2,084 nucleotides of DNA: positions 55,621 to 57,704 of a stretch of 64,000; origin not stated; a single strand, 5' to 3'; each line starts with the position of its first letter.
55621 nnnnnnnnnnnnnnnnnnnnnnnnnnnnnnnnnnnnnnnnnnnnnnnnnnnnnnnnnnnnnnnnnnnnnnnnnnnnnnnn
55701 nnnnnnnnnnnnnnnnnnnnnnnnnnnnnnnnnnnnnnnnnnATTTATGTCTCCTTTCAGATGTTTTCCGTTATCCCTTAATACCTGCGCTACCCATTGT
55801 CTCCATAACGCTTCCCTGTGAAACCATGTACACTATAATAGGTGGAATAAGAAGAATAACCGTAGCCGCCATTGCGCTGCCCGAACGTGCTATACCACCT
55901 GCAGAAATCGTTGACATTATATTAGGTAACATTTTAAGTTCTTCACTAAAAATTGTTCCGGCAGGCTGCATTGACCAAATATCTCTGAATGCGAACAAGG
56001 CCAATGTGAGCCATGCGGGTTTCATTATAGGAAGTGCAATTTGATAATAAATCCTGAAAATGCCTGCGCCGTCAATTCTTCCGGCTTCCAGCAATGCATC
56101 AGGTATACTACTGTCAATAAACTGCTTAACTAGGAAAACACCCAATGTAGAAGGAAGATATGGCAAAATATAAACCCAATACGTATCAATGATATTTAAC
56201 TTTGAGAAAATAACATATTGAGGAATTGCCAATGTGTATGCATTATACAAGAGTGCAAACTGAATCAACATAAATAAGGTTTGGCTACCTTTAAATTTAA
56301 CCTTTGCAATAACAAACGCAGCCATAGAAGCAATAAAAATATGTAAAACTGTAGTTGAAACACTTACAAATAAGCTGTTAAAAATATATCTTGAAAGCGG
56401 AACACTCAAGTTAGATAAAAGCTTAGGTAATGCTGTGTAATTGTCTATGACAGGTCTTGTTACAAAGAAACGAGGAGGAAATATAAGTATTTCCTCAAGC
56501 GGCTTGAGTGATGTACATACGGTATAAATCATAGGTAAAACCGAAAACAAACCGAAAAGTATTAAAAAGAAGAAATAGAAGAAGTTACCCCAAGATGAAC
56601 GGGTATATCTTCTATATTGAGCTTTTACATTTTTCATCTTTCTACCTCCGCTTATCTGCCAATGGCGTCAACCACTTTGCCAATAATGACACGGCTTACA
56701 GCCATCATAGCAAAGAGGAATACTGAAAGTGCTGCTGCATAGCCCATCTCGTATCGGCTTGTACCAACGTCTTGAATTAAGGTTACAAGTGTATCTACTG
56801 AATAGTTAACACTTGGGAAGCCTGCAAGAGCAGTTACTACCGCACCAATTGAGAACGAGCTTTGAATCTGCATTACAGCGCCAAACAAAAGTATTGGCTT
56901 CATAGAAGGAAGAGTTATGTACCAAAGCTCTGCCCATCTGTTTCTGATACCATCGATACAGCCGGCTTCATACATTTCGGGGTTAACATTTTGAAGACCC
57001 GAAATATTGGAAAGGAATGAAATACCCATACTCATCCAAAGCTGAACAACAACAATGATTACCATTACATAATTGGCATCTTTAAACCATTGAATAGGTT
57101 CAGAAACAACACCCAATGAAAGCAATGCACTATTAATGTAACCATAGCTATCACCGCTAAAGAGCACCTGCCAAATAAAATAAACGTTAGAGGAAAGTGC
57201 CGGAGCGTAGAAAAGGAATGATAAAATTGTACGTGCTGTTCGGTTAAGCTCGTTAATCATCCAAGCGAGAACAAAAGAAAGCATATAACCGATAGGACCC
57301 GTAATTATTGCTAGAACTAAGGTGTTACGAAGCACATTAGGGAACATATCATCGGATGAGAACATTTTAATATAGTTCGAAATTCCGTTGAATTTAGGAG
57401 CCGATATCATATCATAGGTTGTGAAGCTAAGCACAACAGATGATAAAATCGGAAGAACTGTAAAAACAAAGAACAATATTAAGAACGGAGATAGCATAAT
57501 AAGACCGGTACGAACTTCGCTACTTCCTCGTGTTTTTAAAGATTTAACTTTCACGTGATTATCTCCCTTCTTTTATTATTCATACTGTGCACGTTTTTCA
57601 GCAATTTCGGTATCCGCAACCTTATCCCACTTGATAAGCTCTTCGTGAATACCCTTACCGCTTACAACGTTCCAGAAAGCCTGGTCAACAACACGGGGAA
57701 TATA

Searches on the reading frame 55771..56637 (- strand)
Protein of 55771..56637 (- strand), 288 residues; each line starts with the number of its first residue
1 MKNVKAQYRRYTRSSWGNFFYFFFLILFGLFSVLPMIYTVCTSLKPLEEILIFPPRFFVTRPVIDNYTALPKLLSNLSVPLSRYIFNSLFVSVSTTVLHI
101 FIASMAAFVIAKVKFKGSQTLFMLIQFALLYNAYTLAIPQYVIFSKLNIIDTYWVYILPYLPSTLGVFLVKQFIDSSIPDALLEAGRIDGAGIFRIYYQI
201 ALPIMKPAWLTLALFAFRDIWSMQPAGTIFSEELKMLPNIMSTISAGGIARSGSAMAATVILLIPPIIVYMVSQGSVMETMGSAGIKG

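Call 51: search_protein_families(library=pfam, proteins=[window:55771-56637:-], max_evalue=0.001)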
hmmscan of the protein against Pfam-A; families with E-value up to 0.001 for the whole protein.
window:55771-56637:- (288 aa): 1 family
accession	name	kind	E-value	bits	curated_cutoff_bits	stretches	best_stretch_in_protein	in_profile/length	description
PF00528.27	BPD_transp_1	-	0.00021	21.5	26.4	1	102-274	4-175/184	Binding-protein-dependent transport system inner membrane component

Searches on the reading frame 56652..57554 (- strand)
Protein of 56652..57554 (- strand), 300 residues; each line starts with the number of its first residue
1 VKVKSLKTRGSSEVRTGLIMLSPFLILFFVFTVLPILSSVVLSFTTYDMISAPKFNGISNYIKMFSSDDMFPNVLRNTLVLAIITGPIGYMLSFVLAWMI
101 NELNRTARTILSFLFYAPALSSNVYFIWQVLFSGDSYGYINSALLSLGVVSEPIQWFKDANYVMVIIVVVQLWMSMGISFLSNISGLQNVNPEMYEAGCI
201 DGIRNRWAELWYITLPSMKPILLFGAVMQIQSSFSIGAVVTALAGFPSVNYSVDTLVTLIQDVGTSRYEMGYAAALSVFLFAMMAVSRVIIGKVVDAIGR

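Call 51: search_protein_families(library=pfam, proteins=[window:56652-57554:-], max_evalue=0.001)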
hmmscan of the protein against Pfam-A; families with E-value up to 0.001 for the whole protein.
window:56652-57554:- (300 aa): 1 family
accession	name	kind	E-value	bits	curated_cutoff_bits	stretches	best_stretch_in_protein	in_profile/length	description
PF00528.27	BPD_transp_1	-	4.2e-08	33.6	26.4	1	90-291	2-175/184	Binding-protein-dependent transport system inner membrane component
